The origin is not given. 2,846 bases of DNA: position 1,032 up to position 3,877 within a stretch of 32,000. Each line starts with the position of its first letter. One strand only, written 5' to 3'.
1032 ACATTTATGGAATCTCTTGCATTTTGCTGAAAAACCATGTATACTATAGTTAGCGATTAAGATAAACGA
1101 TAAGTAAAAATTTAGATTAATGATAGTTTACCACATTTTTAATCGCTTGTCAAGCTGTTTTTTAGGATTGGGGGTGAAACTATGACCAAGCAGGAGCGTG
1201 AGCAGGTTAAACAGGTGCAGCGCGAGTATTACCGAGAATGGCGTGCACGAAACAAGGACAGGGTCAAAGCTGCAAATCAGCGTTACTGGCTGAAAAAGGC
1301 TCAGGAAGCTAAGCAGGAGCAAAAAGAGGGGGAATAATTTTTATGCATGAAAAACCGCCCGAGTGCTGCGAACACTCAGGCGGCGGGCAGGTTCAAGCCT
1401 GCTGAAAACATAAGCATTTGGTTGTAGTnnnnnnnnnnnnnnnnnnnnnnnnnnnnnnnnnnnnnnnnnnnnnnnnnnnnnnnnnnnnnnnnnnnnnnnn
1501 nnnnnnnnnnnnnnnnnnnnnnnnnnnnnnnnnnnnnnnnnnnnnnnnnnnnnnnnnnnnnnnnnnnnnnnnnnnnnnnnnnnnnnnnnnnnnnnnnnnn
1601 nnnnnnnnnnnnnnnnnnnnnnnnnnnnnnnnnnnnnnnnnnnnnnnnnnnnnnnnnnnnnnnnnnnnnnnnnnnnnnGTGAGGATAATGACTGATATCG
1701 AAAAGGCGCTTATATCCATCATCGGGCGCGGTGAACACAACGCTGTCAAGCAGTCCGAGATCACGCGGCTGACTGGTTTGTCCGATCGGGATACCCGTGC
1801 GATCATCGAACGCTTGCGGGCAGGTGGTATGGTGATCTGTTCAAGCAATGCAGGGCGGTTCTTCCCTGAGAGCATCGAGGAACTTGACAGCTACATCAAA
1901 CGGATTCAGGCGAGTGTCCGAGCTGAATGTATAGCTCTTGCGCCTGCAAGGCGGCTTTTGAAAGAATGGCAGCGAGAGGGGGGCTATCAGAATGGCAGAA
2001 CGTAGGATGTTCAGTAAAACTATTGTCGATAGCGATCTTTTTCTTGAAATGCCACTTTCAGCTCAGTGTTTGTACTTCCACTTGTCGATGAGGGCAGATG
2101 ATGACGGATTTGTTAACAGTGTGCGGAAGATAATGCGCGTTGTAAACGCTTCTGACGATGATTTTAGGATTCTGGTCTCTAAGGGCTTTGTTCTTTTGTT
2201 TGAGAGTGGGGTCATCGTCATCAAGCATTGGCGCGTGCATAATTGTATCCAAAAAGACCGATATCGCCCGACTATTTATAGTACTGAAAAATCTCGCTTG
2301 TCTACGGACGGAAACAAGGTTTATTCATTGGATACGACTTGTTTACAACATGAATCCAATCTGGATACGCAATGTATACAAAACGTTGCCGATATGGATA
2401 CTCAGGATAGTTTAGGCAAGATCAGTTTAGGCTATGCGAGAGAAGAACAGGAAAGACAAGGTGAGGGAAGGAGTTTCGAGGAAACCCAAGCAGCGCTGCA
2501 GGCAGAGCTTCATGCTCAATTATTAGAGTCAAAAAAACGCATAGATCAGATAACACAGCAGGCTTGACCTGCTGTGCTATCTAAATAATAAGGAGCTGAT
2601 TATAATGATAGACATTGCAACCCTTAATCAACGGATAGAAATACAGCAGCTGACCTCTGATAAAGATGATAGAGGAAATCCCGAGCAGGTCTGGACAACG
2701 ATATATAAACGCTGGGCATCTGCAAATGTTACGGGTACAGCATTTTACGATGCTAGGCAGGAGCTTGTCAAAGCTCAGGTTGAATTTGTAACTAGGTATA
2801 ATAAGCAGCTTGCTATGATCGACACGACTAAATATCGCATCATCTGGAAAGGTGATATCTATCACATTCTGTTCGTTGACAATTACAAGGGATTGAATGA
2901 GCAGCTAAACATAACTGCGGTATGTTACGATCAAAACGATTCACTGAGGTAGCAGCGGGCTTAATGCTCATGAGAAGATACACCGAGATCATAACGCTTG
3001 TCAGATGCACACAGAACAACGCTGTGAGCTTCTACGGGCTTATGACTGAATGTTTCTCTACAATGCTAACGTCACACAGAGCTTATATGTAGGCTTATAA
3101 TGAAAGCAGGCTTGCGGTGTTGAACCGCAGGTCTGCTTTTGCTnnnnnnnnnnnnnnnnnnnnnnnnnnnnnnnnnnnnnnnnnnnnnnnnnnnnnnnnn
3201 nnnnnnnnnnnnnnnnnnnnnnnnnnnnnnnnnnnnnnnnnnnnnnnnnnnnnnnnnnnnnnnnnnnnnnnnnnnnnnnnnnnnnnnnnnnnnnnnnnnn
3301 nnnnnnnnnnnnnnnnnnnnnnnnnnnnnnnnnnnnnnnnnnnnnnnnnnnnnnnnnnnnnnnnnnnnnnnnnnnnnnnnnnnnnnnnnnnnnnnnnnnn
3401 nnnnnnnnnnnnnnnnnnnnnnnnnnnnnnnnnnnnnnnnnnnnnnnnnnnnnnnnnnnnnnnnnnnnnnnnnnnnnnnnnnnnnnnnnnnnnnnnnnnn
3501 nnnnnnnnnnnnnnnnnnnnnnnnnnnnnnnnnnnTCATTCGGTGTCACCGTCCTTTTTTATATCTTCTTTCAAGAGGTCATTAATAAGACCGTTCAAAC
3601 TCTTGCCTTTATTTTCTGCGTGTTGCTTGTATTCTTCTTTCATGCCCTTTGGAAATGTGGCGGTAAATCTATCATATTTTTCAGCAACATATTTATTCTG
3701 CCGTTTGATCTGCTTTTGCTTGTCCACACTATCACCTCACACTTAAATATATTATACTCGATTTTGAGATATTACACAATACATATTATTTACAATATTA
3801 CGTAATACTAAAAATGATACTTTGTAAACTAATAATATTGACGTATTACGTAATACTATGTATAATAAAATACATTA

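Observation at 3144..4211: Att-proximal cargo: RHH regulator plus unknown 131-aa partner, divergent from a 97-aa ORF under twin palindromic operators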

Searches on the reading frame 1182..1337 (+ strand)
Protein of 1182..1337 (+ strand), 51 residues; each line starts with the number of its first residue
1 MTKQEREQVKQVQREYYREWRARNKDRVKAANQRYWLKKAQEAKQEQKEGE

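Call 5: search_protein_families(library=phrogs, proteins=[window:1182-1337:+], max_evalue=0.1)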
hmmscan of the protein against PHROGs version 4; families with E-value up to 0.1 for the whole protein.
window:1182-1337:+ (51 aa): 2 families
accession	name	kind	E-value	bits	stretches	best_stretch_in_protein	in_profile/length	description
phrog_14214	-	unknown function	4.2e-10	40.7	1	3-44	15-56/58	-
phrog_34302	-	unknown function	1.2e-06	29.6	1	10-49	10-49/81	-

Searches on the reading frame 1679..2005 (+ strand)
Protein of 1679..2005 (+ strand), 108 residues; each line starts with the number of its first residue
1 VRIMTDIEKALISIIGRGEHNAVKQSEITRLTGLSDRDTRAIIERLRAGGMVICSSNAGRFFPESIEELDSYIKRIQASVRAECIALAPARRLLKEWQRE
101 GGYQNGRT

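Call 4: search_protein_families(library=pfam, proteins=[window:1679-2005:+], max_evalue=0.1)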
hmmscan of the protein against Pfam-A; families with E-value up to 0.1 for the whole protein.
window:1679-2005:+ (108 aa): 2 families
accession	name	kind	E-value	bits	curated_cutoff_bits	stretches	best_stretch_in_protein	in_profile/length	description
PF04703.18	FaeA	-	0.00071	20.3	20.7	1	12-53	10-46/62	FaeA-like protein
PF12802.13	MarR_2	-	0.0026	18.3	27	1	4-52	3-50/61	MarR family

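Call 5: search_protein_families(library=phrogs, proteins=[window:1679-2005:+], max_evalue=0.1)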
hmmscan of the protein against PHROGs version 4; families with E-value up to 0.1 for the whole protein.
window:1679-2005:+ (108 aa): 1 family
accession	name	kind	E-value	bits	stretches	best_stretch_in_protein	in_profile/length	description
phrog_2113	-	unknown function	4.4e-14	53.3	1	5-89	10-98/113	-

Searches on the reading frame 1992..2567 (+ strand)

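Call 4: search_protein_families(library=pfam, proteins=[window:1992-2567:+], max_evalue=0.1)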
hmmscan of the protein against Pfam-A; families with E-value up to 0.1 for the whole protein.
window:1992-2567:+ (191 aa): 0 families

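Call 5: search_protein_families(library=phrogs, proteins=[window:1992-2567:+], max_evalue=0.1)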
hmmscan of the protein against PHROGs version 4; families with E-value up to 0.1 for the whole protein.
window:1992-2567:+ (191 aa): 6 families
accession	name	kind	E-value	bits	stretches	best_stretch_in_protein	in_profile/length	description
phrog_8489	-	DNA, RNA and nucleotide metabolism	2.2e-69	235.8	1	1-168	1-172/296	DnaD-like helicase loader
phrog_5708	-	DNA, RNA and nucleotide metabolism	3e-67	228.4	1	1-187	1-177/263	DnaD-like helicase loader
phrog_1163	-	unknown function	4.4e-32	112.9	1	1-147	8-157/273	-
phrog_10469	-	DNA, RNA and nucleotide metabolism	3.4e-18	67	1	1-188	1-209/305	DnaD-like helicase loader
phrog_20201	-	unknown function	0.074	14.6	0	130-190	28-84/91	-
phrog_16362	-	unknown function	0.082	13.9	0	6-68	54-118/157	-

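Call 6: search_protein_families(library=ncbifam, proteins=[window:1992-2567:+], max_evalue=0.1)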
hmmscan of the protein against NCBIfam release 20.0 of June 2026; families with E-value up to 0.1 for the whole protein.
window:1992-2567:+ (191 aa): 0 families

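Call 97: search_protein_families(library=ncbifam, proteins=[window:1992-2567:+], max_evalue=0.001)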
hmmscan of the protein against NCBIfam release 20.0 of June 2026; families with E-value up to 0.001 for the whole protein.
window:1992-2567:+ (191 aa): 0 families

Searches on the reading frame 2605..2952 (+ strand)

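Call 4: search_protein_families(library=pfam, proteins=[window:2605-2952:+], max_evalue=0.1)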
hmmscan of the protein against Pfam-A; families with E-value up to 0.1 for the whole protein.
window:2605-2952:+ (115 aa): 2 families
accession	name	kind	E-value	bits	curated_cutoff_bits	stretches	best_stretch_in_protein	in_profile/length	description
PF05521.18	Phage_HCP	-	2.4e-18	67.1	25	1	2-105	1-103/106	Phage head completion protein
PF04815.20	Sec23_helical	-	0.038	14.2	27.8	1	28-71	3-46/103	Sec23/Sec24 helical domain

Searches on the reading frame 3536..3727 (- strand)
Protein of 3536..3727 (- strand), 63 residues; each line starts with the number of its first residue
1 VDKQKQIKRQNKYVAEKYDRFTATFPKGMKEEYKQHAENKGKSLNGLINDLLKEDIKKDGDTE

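Call 4: search_protein_families(library=pfam, proteins=[window:3536-3727:-], max_evalue=0.1)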
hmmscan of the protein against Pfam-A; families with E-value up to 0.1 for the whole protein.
window:3536-3727:- (63 aa): 4 families
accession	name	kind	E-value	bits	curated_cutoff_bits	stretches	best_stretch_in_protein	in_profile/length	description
PF03869.20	Arc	-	1.8e-05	24.9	20.4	1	17-60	3-46/50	Arc-like DNA binding domain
PF07878.17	RHH_5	-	0.0027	17.8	26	1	19-54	2-37/43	CopG-like RHH_1 or ribbon-helix-helix domain, RHH_5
PF19891.5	DUF6364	-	0.02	15.8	27.3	1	25-57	9-39/70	Family of unknown function (DUF6364)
PF11237.13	DUF3038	-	0.05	14.1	25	1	2-53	97-148/168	Protein of unknown function (DUF3038)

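Call 5: search_protein_families(library=phrogs, proteins=[window:3536-3727:-], max_evalue=0.1)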
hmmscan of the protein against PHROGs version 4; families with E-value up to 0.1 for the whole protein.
window:3536-3727:- (63 aa): 13 families
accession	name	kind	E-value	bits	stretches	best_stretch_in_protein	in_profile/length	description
phrog_13890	-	unknown function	5.9e-14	52.8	1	5-60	4-59/73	-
phrog_582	-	transcription regulation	3.8e-07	31.4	1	9-61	48-100/105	Arc-like repressor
phrog_3178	-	transcription regulation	3e-06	28.6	1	11-58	2-49/125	Arc-like DNA binding domain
phrog_1287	-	unknown function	2.2e-05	25.9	1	15-58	6-49/115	-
phrog_228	-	transcription regulation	0.0016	19.2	1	11-61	3-53/251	Arc-like repressor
phrog_2685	-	other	0.0052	18.2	1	7-58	7-58/161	partition protein ATPase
phrog_38161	-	transcription regulation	0.0054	17.5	1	12-59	3-50/137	Arc-like transcriptional regulator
phrog_795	-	other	0.006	17.9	1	13-58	12-57/116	partition protein ATPase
phrog_7906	-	transcription regulation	0.0065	18.2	1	12-58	3-49/111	Arc-like transcriptional regulator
phrog_29983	-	unknown function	0.012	17.1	1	1-59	67-129/131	-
phrog_33224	-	unknown function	0.014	16.5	1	18-56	19-57/159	-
phrog_30471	-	unknown function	0.055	14.9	1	20-60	78-118/119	-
phrog_30599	-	transcription regulation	0.058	14.9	1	17-48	9-40/100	transcriptional regulator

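Call 6: search_protein_families(library=ncbifam, proteins=[window:3536-3727:-], max_evalue=0.1)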
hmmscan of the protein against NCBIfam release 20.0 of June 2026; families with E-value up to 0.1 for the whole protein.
window:3536-3727:- (63 aa): 2 families
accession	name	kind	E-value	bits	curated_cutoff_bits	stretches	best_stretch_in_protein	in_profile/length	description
NF041551.1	YlcI_YnfO_N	subfamily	0.061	13.4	30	1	20-57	4-40/42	YlcI/YnfO family protein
NF045893.1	ICE_Mbov_0398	domain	0.062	13.1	80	1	31-59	17-45/159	Mbov_0398 family ICE element protein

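Call 7: search_protein_families(library=padloc, proteins=[window:3536-3727:-], max_evalue=0.1)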
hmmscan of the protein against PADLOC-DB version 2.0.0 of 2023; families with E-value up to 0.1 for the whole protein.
window:3536-3727:- (63 aa): 0 families

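Call 49: search_solved_structures(query=window:3536-3727:-, max_evalue=10, show_alignments=2)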
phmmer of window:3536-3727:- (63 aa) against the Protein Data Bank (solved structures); distinct sequences matched with E-value up to 10: 8.
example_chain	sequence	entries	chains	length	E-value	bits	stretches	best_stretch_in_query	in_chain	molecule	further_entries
1u9p_A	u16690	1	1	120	0.037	18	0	20-60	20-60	pArc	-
3qoq_A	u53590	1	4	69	0.051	17.6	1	12-60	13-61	Alginate and motility regulator Z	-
1b28_A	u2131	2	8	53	0.083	16.9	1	17-60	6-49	PROTEIN (REGULATORY PROTEIN ARC) | ARC REPRESSOR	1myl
1arq_A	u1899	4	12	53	0.44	14.6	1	17-60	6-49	ARC REPRESSOR | PROTEIN (GENE-REGULATING PROTEIN ARC) | PROTEIN (ARC REPRESSOR)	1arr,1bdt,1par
1qtg_A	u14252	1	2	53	0.82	13.8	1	17-60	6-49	Transcriptional repressor arc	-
1myk_A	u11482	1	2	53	0.87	13.7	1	18-60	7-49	ARC REPRESSOR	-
1tzt_A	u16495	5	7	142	0.89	13.7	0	24-58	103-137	N utilization substance protein B homolog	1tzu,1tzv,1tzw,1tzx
9pio_G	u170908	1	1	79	1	13.5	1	17-60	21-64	Arc family DNA-binding protein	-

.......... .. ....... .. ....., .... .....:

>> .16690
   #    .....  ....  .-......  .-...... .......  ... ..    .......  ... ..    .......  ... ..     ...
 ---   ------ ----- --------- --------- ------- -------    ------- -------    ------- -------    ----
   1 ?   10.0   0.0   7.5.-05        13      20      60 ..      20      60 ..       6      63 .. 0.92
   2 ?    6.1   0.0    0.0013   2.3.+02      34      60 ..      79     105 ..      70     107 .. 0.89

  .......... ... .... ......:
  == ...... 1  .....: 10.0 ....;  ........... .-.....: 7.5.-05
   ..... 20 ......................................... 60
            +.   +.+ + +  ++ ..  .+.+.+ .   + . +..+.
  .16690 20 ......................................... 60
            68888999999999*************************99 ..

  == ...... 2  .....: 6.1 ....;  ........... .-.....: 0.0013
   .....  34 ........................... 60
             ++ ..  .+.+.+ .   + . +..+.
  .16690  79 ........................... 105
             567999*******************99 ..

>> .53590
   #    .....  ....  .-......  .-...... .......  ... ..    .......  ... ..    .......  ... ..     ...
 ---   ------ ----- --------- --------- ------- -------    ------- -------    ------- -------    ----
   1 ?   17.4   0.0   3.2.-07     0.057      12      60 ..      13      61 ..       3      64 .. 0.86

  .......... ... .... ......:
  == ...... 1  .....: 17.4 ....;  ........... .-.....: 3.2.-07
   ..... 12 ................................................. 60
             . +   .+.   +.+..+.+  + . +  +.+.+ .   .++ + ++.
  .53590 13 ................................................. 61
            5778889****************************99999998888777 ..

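Call 64: find_related_loci(query=window:3536-3727:-, collection=metagenome_contigs, flank=3500)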
Query window:3536-3727:- (63 aa) in metagenome_contigs; peptide patterns used: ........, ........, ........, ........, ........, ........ (x = any residue, [..] = any of these).
431 stretches matched a pattern; 11 encode a relative of the query (tblastn E <= 1e-3); 11 distinct loci.
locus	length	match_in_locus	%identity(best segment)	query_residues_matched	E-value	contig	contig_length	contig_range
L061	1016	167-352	81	1-62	7e-33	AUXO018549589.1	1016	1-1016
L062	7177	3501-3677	81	1-59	2e-29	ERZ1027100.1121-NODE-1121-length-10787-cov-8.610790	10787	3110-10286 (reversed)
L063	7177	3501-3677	81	1-59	3e-29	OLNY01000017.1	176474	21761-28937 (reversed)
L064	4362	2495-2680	79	1-63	1e-28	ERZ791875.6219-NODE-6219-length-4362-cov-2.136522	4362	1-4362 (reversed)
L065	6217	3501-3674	81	1-58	1e-28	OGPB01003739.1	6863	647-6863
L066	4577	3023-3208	79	1-63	1e-28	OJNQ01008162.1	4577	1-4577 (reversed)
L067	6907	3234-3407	81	1-58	2e-28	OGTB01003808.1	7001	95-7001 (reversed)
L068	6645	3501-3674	81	1-58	2e-28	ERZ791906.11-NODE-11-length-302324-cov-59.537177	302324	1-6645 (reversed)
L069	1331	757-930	81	1-58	1e-28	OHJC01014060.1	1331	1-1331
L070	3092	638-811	81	1-58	2e-28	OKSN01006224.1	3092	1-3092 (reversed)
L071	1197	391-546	85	1-52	6e-27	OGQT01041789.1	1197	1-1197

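Call 67: search_protein_families(library=pfam, proteins=[L062:3853-4794:+, L061:355-924:+, L062:2246-2530:-, L062:1233-2126:+, L067:2344-2769:-, L063:4341-5954:-], max_evalue=0.001)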
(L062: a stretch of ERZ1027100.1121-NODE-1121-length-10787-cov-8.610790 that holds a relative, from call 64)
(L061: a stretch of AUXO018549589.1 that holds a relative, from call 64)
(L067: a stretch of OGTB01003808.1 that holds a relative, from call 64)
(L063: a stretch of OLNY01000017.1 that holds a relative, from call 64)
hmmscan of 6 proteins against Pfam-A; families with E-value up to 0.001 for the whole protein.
L062:3853-4794:+ (313 aa): 1 family
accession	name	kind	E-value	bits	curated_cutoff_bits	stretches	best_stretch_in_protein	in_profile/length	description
PF07751.16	Abi_2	-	3.9e-49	167.9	25.6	1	46-232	2-183/184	Abi-like protein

L061:355-924:+ (189 aa): 2 families
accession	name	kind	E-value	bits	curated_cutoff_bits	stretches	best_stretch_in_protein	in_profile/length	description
PF06414.18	Zeta_toxin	-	2e-07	31.1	22.3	1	57-150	88-174/199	Zeta toxin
PF13671.12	AAA_33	-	0.00022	22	27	1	6-126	3-134/143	AAA domain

L062:2246-2530:- (94 aa): 0 families

L062:1233-2126:+ (297 aa): 3 families
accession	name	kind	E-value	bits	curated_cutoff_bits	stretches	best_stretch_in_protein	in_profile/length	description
PF04545.22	Sigma70_r4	-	2.1e-15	56.4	24.1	1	159-207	1-49/50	Sigma-70, region 4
PF08281.18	Sigma70_r4_2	-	3.5e-10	39.8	25.7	1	154-206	2-54/54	Sigma-70, region 4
PF04542.20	Sigma70_r2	-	2.2e-06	27.8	24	1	44-89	15-60/71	Sigma-70 region 2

L067:2344-2769:- (141 aa): 1 family
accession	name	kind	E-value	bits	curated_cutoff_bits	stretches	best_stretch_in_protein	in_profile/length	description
PF08797.16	HIRAN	-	3.4e-09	36.9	24.7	1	39-117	4-73/96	HIRAN domain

L063:4341-5954:- (537 aa): 4 families
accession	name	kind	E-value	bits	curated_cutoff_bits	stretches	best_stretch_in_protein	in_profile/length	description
PF14287.11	DUF4368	-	1.3e-23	83.4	25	1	471-536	2-66/67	Domain of unknown function (DUF4368)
PF00239.26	Resolvase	-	7.9e-21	75.1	23.3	1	9-158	2-143/145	Resolvase, N terminal domain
PF07508.19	Recombinase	-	3.6e-18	66.1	21.1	1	183-305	1-100/102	Recombinase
PF13408.12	Zn_ribbon_recom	-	8.5e-12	45.7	25.3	1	318-379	1-58/58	Recombinase zinc beta ribbon domain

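Call 68: search_protein_families(library=padloc, proteins=[L062:3853-4794:+, L061:355-924:+], max_evalue=0.001)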
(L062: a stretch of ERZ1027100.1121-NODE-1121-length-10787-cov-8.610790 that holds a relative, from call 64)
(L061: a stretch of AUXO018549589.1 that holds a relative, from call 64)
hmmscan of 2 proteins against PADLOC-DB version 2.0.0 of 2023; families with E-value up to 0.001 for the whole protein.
L062:3853-4794:+ (313 aa): 1 family
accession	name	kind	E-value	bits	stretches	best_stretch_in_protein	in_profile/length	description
PDLC02344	AbiD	-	1.5e-93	311.5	1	15-311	2-276/277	AbiD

L061:355-924:+ (189 aa): 0 families

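Call 97: search_protein_families(library=ncbifam, proteins=[L062:3853-4794:+], max_evalue=0.001)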
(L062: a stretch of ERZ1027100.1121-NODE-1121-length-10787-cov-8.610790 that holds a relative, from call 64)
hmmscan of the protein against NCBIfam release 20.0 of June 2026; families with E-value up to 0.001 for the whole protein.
L062:3853-4794:+ (313 aa): 0 families

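Call 106: find_related_loci(query=window:3536-3727:-, collection=viral_contigs, flank=3000)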
Query window:3536-3727:- (63 aa) in viral_contigs; peptide patterns used: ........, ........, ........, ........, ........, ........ (x = any residue, [..] = any of these).
32 stretches matched a pattern, but none encodes a relative of the query by tblastn (E <= 1e-3).
